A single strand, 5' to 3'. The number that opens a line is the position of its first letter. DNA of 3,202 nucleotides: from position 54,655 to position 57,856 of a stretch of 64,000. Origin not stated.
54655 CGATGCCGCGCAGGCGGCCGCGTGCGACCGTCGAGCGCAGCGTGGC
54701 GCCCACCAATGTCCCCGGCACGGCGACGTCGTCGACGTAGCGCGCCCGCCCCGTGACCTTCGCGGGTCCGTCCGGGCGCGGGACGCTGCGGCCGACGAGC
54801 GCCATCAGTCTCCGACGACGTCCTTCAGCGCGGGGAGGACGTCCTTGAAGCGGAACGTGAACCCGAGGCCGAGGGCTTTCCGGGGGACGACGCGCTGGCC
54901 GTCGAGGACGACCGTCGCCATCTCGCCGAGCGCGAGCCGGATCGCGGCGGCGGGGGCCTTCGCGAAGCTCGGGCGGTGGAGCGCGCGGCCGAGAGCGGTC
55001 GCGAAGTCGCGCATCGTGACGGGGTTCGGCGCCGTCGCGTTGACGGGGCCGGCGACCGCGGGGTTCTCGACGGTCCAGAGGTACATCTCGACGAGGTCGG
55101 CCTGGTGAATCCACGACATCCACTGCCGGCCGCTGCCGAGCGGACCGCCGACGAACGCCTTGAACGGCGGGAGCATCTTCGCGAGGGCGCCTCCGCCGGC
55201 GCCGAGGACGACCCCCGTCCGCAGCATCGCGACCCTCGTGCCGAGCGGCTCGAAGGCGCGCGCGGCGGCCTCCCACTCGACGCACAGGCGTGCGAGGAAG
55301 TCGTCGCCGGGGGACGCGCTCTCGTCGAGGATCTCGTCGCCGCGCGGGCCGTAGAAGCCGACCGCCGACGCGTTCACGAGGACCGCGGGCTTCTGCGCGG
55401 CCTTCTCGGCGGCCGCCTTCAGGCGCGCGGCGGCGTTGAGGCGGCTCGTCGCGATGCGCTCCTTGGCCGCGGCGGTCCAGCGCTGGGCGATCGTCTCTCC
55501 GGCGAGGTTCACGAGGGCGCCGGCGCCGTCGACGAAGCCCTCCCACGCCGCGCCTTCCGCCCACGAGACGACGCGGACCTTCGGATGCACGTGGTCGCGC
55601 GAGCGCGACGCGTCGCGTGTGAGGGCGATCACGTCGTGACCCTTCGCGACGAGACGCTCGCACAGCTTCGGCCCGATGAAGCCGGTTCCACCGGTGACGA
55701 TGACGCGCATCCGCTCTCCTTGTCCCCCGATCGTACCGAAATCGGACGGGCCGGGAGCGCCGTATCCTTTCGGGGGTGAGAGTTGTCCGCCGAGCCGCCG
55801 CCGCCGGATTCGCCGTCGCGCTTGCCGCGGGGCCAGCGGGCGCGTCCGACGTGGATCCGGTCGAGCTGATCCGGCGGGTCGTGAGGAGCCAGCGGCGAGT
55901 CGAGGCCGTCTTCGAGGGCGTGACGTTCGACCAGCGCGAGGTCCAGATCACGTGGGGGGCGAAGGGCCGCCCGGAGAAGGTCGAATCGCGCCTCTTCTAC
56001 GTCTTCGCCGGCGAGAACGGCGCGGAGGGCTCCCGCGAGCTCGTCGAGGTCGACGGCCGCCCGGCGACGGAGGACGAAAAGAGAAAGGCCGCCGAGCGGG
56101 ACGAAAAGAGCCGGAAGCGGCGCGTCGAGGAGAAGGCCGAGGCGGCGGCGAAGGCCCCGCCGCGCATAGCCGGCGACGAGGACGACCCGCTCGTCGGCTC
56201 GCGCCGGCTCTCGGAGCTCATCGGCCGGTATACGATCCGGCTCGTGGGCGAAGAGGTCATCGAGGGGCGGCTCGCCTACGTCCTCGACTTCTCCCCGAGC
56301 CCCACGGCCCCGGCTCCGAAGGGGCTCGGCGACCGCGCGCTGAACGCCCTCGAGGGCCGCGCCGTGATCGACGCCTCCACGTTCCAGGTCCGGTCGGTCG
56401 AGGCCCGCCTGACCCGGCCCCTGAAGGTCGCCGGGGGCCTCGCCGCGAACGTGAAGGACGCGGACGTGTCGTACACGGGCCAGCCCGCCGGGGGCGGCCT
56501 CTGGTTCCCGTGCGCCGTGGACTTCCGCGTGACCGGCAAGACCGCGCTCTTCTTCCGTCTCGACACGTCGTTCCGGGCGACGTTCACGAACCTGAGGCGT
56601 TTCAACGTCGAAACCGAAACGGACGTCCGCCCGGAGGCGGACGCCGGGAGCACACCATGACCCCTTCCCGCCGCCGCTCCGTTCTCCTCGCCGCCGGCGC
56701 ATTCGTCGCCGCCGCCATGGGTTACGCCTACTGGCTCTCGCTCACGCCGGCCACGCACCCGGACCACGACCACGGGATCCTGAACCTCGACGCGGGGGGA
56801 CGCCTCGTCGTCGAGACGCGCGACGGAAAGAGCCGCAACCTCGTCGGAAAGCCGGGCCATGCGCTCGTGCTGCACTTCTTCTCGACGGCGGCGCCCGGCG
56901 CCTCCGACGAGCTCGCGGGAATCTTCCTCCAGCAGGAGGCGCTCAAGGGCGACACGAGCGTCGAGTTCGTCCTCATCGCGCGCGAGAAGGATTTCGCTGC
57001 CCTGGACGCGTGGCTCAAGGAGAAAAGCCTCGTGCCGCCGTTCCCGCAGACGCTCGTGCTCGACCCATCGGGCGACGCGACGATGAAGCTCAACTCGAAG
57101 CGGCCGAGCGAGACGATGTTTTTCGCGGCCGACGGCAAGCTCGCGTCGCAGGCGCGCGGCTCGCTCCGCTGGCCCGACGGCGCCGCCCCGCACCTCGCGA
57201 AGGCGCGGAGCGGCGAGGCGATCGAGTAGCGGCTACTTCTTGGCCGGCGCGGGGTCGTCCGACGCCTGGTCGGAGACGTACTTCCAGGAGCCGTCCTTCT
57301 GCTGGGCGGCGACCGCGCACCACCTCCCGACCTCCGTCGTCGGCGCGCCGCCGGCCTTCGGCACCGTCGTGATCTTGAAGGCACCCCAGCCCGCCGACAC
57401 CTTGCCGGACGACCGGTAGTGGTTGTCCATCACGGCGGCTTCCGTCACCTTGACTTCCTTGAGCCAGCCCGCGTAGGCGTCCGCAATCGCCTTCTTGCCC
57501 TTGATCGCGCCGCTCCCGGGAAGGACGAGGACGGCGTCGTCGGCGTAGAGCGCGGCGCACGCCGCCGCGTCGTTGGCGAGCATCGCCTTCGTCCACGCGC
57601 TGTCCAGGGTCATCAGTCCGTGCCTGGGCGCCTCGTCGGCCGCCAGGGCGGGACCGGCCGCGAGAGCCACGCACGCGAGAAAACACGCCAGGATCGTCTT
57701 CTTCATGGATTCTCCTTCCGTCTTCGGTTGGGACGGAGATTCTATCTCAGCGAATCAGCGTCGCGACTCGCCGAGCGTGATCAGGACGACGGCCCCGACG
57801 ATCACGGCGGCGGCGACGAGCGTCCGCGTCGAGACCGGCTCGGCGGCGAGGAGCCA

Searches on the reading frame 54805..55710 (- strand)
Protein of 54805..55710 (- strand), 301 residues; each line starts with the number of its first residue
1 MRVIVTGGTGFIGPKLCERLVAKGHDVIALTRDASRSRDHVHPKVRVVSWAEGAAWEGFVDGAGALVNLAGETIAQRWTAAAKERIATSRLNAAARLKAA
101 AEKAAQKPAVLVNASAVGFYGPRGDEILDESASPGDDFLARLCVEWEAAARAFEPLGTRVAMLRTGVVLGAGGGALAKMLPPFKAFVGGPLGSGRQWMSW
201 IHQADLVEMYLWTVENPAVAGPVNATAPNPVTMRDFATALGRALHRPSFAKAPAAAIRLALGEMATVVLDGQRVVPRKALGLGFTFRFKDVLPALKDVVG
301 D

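Call 39: search_protein_families(library=pfam, proteins=[window:54805-55710:-], max_evalue=0.0001)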
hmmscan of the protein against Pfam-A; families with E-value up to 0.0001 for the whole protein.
window:54805-55710:- (301 aa): 5 families
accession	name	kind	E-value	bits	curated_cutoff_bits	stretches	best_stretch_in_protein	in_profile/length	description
PF01370.27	Epimerase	-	5.7e-25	88.6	20.9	1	3-219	1-230/240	NAD dependent epimerase/dehydratase family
PF08338.16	DUF1731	-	1.4e-18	66.8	27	1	252-298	1-47/47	Domain of unknown function (DUF1731)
PF16363.11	GDP_Man_Dehyd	-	3.7e-07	30.4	27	1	4-41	1-42/332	GDP-mannose 4,6 dehydratase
PF13460.12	NAD_binding_10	-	3.9e-07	30.5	27.2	1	7-118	1-102/184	NAD(P)H-binding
PF04321.23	RmlD_sub_bind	-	3.3e-05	23.6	27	1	1-178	1-161/287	RmlD substrate binding domain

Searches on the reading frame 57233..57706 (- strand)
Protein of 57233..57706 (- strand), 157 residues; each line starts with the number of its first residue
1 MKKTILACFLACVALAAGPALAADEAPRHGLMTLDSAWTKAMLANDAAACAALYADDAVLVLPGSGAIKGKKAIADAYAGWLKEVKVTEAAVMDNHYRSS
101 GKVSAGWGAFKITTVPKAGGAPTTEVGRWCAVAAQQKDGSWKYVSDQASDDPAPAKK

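Call 39: search_protein_families(library=pfam, proteins=[window:57233-57706:-], max_evalue=0.0001)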
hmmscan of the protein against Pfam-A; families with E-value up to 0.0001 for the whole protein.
window:57233-57706:- (157 aa): 4 families
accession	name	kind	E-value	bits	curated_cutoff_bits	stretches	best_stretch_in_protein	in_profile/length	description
PF14534.12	DUF4440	-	6.9e-12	46.2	25.2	1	32-142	2-106/107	Domain of unknown function (DUF4440)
PF13474.12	SnoaL_3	-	3.5e-07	31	22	1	37-149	7-117/121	SnoaL-like domain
PF12680.13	SnoaL_2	-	1e-06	29.7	27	1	37-141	3-99/102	SnoaL-like domain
PF13577.12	SnoaL_4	-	4e-05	24.1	24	1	44-142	22-121/126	SnoaL-like domain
